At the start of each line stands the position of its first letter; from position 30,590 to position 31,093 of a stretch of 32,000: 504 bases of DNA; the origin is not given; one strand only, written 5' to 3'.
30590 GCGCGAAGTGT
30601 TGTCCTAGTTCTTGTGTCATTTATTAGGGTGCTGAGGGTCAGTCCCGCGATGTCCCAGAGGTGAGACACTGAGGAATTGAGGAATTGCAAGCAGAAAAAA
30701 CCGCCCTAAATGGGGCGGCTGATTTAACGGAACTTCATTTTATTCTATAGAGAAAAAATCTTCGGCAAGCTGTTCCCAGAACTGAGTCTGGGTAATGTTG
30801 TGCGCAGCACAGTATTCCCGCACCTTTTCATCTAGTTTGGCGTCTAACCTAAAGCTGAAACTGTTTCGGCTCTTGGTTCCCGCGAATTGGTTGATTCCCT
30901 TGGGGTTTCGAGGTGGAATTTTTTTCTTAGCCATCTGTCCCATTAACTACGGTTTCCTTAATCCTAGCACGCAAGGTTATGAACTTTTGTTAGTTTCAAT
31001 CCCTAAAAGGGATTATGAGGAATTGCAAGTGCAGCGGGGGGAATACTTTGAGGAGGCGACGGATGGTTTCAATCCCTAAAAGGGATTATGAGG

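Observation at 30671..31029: RHH gene plus terminator embedded between the last full CRISPR repeat and a degenerate terminal repeat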

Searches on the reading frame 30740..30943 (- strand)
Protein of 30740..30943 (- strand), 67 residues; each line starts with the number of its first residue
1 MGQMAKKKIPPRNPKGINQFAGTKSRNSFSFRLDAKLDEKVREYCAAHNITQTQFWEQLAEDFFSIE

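Call 5: search_protein_families(library=pfam, proteins=[window:30740-30943:-], max_evalue=0.01)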
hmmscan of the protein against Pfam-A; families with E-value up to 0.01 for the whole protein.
window:30740-30943:- (67 aa): 0 families

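Call 10: find_homologous_proteins(query=window:30743-30934:-, max_evalue=0.01)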
Query seq(64 aa) (64 aa): 3 proteins with E <= 0.01 among 3 candidates.
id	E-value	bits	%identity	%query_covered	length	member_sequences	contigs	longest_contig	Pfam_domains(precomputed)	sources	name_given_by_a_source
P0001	3.5e-36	139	100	100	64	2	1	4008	-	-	-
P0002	1.6e-21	93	77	97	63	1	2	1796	-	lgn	-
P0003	1.2e-19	87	67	95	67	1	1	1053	-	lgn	-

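Call 12: find_encoding_contigs(protein=P0002, flank=10000)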
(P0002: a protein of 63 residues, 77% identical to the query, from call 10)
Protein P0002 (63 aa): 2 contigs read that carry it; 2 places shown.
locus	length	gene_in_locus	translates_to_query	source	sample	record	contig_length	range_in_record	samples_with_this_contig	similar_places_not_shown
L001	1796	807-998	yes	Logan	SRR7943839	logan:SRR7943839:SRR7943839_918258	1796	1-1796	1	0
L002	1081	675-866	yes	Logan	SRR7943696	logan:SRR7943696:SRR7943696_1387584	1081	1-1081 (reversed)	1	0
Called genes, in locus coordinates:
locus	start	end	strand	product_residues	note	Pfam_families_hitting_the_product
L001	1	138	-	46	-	?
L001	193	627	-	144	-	-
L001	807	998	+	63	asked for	-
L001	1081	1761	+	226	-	-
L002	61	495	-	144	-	-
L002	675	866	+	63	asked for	-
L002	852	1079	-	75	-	?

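Call 13: find_encoding_contigs(protein=P0003, flank=10000)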
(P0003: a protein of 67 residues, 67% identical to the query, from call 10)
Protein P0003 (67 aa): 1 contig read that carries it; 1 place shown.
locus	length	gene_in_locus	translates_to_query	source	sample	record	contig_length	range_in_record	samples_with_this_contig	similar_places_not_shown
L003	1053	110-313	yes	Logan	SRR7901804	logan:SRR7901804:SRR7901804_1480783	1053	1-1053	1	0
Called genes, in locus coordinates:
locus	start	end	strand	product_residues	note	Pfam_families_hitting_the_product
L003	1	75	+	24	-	?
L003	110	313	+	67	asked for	-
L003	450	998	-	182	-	-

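Call 14: find_encoding_contigs(protein=P0001, flank=10000)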
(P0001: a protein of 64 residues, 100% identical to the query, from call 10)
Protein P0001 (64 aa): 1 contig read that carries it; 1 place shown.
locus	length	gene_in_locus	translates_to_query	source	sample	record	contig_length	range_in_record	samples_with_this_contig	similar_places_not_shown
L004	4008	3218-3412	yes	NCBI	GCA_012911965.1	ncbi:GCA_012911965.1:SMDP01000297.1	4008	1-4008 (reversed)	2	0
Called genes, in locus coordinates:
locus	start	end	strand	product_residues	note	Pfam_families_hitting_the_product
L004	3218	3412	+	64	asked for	-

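Call 23: find_related_loci(query=A2, collection=genome_contigs, flank=10000)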
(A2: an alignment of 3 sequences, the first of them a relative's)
Query A2 (64 aa) in genome_contigs; peptide patterns used: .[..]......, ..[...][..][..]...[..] (x = any residue, [..] = any of these).
95 stretches matched a pattern; 1 encode a relative of the query (tblastn E <= 1e-3); 1 distinct loci.
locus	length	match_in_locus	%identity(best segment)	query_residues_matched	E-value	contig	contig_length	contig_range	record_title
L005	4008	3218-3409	100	1-64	4e-43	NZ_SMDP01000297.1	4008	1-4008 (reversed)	Geitlerinema sp. P-1104 NODE_297, whole genome shotgun sequence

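Call 24: find_related_loci(query=A2, collection=metagenome_contigs, flank=10000)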
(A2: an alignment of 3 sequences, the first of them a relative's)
Query A2 (64 aa) in metagenome_contigs; peptide patterns used: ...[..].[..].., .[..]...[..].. (x = any residue, [..] = any of these).
239 stretches matched a pattern, but none encodes a relative of the query by tblastn (E <= 1e-3).

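Call 25: find_related_loci(query=A2, collection=viral_contigs, flank=10000)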
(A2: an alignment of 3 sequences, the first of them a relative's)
Query A2 (64 aa) in viral_contigs; peptide patterns used: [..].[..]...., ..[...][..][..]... (x = any residue, [..] = any of these).
76 stretches matched a pattern, but none encodes a relative of the query by tblastn (E <= 1e-3).

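Call 27: search_dna_similar(query=window:30743-30934:-, collection=plasmids, mode=protein, max_evalue=1)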
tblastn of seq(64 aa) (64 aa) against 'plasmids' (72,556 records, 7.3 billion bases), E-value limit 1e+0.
Records with a match: 1; places in all: 1; records where one place covers at least 80% of the query: 1.
Best place of each record, by identity: <60% 1.
By first word of the organism name: Microcystis 1.
By predicted mobility (MOB-suite, as given by PLSDB): non-mobilizable 1.
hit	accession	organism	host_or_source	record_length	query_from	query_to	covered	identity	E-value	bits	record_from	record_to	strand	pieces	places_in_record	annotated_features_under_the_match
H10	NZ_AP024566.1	Microcystis aeruginosa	-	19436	1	63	98%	31.8%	7e-2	37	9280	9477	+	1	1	hypothetical protein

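Call 37: search_solved_structures(query=A2, max_evalue=10, show_alignments=2)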
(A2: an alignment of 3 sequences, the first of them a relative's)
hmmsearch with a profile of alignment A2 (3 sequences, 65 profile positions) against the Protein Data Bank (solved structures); distinct sequences matched with E-value up to 10: 3.
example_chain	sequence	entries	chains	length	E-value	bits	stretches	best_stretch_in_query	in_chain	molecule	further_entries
2kel_A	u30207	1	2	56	0.002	21.4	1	16-56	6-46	Uncharacterized protein 56B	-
8zqc_A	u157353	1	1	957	1.2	12.6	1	24-49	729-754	Cas12X2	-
9ix6_A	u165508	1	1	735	1.4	12.3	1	24-49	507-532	Cas12X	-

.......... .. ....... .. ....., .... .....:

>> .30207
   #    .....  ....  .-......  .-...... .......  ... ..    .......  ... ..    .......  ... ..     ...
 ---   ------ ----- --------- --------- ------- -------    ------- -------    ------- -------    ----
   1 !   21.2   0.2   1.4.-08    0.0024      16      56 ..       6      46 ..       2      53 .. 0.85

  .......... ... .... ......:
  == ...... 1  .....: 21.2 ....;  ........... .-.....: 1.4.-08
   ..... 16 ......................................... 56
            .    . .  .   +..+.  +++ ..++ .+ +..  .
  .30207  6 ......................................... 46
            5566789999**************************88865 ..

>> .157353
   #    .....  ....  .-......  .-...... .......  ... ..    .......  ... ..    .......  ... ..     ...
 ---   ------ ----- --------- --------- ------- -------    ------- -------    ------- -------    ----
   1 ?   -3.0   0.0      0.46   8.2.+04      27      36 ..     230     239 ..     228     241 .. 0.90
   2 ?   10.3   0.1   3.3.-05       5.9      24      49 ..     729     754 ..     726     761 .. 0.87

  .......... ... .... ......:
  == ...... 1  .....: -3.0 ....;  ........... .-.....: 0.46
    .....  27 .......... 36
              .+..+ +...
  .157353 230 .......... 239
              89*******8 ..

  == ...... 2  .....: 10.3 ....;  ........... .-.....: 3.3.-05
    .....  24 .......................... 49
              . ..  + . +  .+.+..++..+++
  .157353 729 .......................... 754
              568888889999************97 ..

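Call 38: get_annotated_region(hit=H10, flank=3000)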
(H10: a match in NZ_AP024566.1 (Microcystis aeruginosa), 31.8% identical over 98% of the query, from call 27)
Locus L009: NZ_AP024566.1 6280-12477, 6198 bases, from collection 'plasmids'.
description: Microcystis aeruginosa strain NIES-88 plasmid p1-NIES88, complete sequence
organism: Microcystis aeruginosa (NCBI taxid 1126)
taxonomy: Bacteria; Cyanobacteriota; Cyanophyceae; Chroococcales; Microcystaceae; Microcystis; Microcystis aeruginosa
host: -; source: -; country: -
typing (MOB-suite, as given by PLSDB): non-mobilizable
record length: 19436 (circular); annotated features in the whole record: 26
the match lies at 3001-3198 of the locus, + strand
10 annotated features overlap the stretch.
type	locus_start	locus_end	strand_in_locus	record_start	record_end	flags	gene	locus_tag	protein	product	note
CDS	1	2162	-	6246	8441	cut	-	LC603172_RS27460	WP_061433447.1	DEAD/DEAH box helicase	-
CDS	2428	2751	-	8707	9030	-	-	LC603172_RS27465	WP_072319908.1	hypothetical protein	-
CDS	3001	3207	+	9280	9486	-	-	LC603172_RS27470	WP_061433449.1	hypothetical protein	-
CDS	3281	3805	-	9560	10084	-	-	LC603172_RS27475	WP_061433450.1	HAD-IIIA family hydrolase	-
CDS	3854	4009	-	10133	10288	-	-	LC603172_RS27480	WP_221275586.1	DUF6876 family protein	-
CDS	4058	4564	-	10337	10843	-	-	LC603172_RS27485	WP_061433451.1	hypothetical protein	-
CDS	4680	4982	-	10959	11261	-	-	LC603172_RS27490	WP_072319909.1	alpha-ketoglutarate-dependent dioxygenase AlkB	-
CDS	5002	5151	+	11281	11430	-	-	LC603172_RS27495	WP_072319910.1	transposase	-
CDS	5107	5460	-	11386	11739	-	-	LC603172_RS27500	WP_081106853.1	alpha-ketoglutarate-dependent dioxygenase AlkB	-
CDS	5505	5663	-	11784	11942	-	-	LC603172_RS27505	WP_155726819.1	hypothetical protein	-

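Call 45: predict_structure(alignment_id=A2)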
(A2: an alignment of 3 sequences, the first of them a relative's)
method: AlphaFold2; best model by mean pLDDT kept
length: 64 residues; sequences in the alignment: 3
mean_pLDDT: 70.9   pTM: 0.42
mean pLDDT of the five models: 70.9, 68.7, 68.1, 68.0, 65.3
residues with pLDDT >= 90: 14; 70-90: 18; 50-70: 23; < 50: 9
segments of 3 or more residues with pLDDT < 50: 1-3, 12-14
pLDDT, mean of each block of 10 residues (from residue 1): 50 52 59 89 92 86 64
secondary structure, 60 per line:
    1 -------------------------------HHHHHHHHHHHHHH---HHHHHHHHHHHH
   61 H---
elements in order: H32-45 H49-61

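Call 47: search_protein_representatives(alignment_id=A2)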
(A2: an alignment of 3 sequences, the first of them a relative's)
Query: 3 sequences, 65 profile positions. Proteins with E-value up to 0.001 (for the whole library): 14; up to 1e-10: 3; up to 1e-30: 1. The best 14 are listed.
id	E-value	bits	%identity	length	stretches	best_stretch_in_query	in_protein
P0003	4.1e-38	145.4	-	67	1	1-65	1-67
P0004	7.2e-14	67.7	-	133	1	4-61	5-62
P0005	2.6e-12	62.7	-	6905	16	14-37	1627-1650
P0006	8.4e-09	51.5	-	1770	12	15-41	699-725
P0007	4.2e-08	49.3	-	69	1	1-65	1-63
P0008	1.3e-06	44.5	-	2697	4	27-55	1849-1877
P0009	1.8e-06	44.1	-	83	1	8-56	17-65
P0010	8.9e-06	41.8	-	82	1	7-55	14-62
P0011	3.8e-05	39.8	-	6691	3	30-55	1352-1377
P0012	5.2e-05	39.4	-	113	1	18-62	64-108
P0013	5.3e-05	39.3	-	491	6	33-48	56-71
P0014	2.2e-04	37.4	-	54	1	18-65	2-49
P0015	2.6e-04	37.1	-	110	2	4-42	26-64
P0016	4.6e-04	36.3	-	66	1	5-64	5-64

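Call 49: fold_search(model_id=the predicted structure, library=pdb)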
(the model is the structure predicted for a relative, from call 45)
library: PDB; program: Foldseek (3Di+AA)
matches with E <= 10: 54; with E <= 0.001: 0
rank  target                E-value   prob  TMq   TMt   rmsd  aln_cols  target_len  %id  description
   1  6noy_B                1.9e+00  0.47  0.42  0.35   2.7        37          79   24  Structure of Cyanothece McdB (released 2019-04-24)
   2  1b28_MODEL_1_A        2.0e+00  0.51  0.53  0.62   6.0        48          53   19  ARC REPRESSOR MYL MUTANT FROM SALMONELLA BACTERIOPHAGE P22 (released 1999-11-03)
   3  3qoq_A                2.9e+00  0.23  0.45  0.54   5.9        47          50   15  Crystal Structure of the Transcription Factor AmrZ in Complex with the 18 Base Pair amrZ1 Binding Site (released 2012-02-15)
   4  3qoq_D                3.1e+00  0.38  0.43  0.55   1.9        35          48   17  Crystal Structure of the Transcription Factor AmrZ in Complex with the 18 Base Pair amrZ1 Binding Site (released 2012-02-15)
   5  5x3t_A                3.6e+00  0.51  0.45  0.41   1.0        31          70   13  VapBC from Mycobacterium tuberculosis (released 2017-06-07)
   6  7nyw_I                3.6e+00  0.51  0.49  0.25   1.8        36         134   22  Cryo-EM structure of the MukBEF-MatP-DNA head module (released 2021-07-07)
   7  1p94_MODEL_1_A        3.8e+00  0.60  0.50  0.43   0.9        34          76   18  NMR Structure of ParG symmetric dimer (released 2004-01-13)
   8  9kkd_B                3.8e+00  0.41  0.52  0.74   4.9        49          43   10  the structure of StnY (released 2025-11-19)
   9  6iya_D                4.1e+00  0.51  0.51  0.66   1.4        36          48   14  Structure of the DNA binding domain of antitoxin CopASO (released 2019-01-16)
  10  6iya_C                4.1e+00  0.47  0.50  0.69   1.5        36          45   14  Structure of the DNA binding domain of antitoxin CopASO (released 2019-01-16)
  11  6iya_F                4.1e+00  0.44  0.50  0.63   1.6        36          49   14  Structure of the DNA binding domain of antitoxin CopASO (released 2019-01-16)
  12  7nyw_J                4.4e+00  0.44  0.50  0.25   1.6        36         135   22  Cryo-EM structure of the MukBEF-MatP-DNA head module (released 2021-07-07)
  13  2gpe_D                4.8e+00  0.51  0.51  0.66   0.9        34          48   15  Structure of the DNA-binding domain of E. Coli Proline Utilization A (PUTA) (released 2007-02-20)
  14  6ajm_C                4.8e+00  0.41  0.49  0.39   1.1        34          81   24  Crystal structure of apo AtaTR (released 2019-01-02)
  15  6gts_C                4.8e+00  0.41  0.48  0.38   1.2        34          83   24  Structure of the AtaT-AtaR complex bound DNA (released 2019-03-06)
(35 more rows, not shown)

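Call 59: search_protein_families(library=pfam, proteins=[L001:193-627:-, L001:1-138:-, L003:450-998:-, P0004, P0007, P0009, P0010, P0016, window:30743-30934:-], max_evalue=1)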
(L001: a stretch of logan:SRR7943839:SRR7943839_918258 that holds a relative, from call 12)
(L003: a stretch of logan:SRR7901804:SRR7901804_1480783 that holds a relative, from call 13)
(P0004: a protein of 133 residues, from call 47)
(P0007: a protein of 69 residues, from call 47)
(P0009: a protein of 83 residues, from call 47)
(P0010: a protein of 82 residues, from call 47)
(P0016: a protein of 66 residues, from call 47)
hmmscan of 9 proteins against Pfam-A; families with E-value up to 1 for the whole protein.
L001:193-627:- (144 aa): 1 family
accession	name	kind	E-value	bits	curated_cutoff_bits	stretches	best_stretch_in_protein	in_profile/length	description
PF18691.7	Cdc13_OB2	-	0.079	13.5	25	1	19-54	55-90/111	Cell division control protein 13, OB2 domain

L001:1-138:- (46 aa): 0 families

L003:450-998:- (182 aa): 0 families

P0004 (133 aa): 1 family
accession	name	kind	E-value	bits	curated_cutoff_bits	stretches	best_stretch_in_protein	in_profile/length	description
PF25708.1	Phage_T7_Gp5_9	-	0.018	15.4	24.5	1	79-91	20-32/46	Phage T7 gp5.9 RecBCD inhibitor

P0007 (69 aa): 2 families
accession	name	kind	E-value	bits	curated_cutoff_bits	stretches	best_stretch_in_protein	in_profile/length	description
PF19807.5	DUF6290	-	0.0013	19.3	27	1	23-56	2-35/72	Family of unknown function (DUF6290)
PF21983.2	NikA-like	-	0.16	12.6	27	1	19-48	1-30/72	Mobilization protein NikA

P0009 (83 aa): 6 families
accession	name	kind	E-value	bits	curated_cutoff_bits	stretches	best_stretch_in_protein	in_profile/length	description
PF12651.13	RHH_3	-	4.1e-07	30.3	21.6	1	33-72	3-42/44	Ribbon-helix-helix domain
PF01402.27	RHH_1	-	4.7e-06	26.8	20.5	1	35-72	2-39/39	Ribbon-helix-helix protein, copG family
PF19807.5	DUF6290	-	7.2e-05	23.3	27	1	35-71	4-40/72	Family of unknown function (DUF6290)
PF07704.17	PSK_trans_fac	-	0.0006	21.1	28.3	1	42-76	9-43/82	Rv0623-like transcription factor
PF10723.15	RepB-RCR_reg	-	0.0036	17.6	21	1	35-72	42-79/81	Replication regulatory protein RepB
PF17414.8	MatP_C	-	0.11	13.3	24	1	45-70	15-40/60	MatP C-terminal ribbon-helix-helix domain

P0010 (82 aa): 6 families
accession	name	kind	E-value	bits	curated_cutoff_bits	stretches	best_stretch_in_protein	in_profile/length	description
PF01402.27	RHH_1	-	0.0004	20.7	20.5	1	34-70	3-39/39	Ribbon-helix-helix protein, copG family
PF12441.14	CopG_antitoxin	-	0.014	16.5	28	1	28-65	40-77/79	CopG antitoxin of type II toxin-antitoxin system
PF07704.17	PSK_trans_fac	-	0.016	16.5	28.3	1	42-72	11-41/82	Rv0623-like transcription factor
PF21432.3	56B_RHH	-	0.038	14.4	27.2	1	54-65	16-27/32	56B-like, Ribbon-helix-helix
PF10723.15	RepB-RCR_reg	-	0.065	13.6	21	1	30-70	39-79/81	Replication regulatory protein RepB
PF05534.18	HicB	-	0.23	11.9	21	1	30-64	17-51/51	HicB family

P0016 (66 aa): 1 family
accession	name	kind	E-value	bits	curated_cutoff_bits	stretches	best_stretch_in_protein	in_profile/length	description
PF21432.3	56B_RHH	-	0.056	13.9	27.2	1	45-61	14-30/32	56B-like, Ribbon-helix-helix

seq(64 aa): 4 families
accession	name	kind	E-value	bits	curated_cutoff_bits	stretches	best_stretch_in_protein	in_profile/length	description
PF10723.15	RepB-RCR_reg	-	0.038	14.4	21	1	31-59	47-75/81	Replication regulatory protein RepB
PF08418.15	Pol_alpha_B_N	-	0.066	13.6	24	1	26-56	10-40/67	DNA polymerase alpha subunit B N-terminal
PF21559.3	Reb1_MybAD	-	0.12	13.2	27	1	33-58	8-33/68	DNA-binding protein reb1, Myb-associated domain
PF01402.27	RHH_1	-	0.22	12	20.5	1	26-55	2-31/39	Ribbon-helix-helix protein, copG family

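Call 60: find_encoding_contigs(protein=P0004, flank=10000, max_places=4)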
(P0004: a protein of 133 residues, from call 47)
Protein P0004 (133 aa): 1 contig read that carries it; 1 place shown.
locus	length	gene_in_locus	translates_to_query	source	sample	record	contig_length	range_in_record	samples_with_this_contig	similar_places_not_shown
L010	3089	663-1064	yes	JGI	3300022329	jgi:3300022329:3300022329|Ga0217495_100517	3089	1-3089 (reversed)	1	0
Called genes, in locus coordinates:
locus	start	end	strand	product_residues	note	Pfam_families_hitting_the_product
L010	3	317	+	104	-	?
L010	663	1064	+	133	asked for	-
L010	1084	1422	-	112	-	-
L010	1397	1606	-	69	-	PF07878:RHH_5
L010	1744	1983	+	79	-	-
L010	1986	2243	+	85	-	-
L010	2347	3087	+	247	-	?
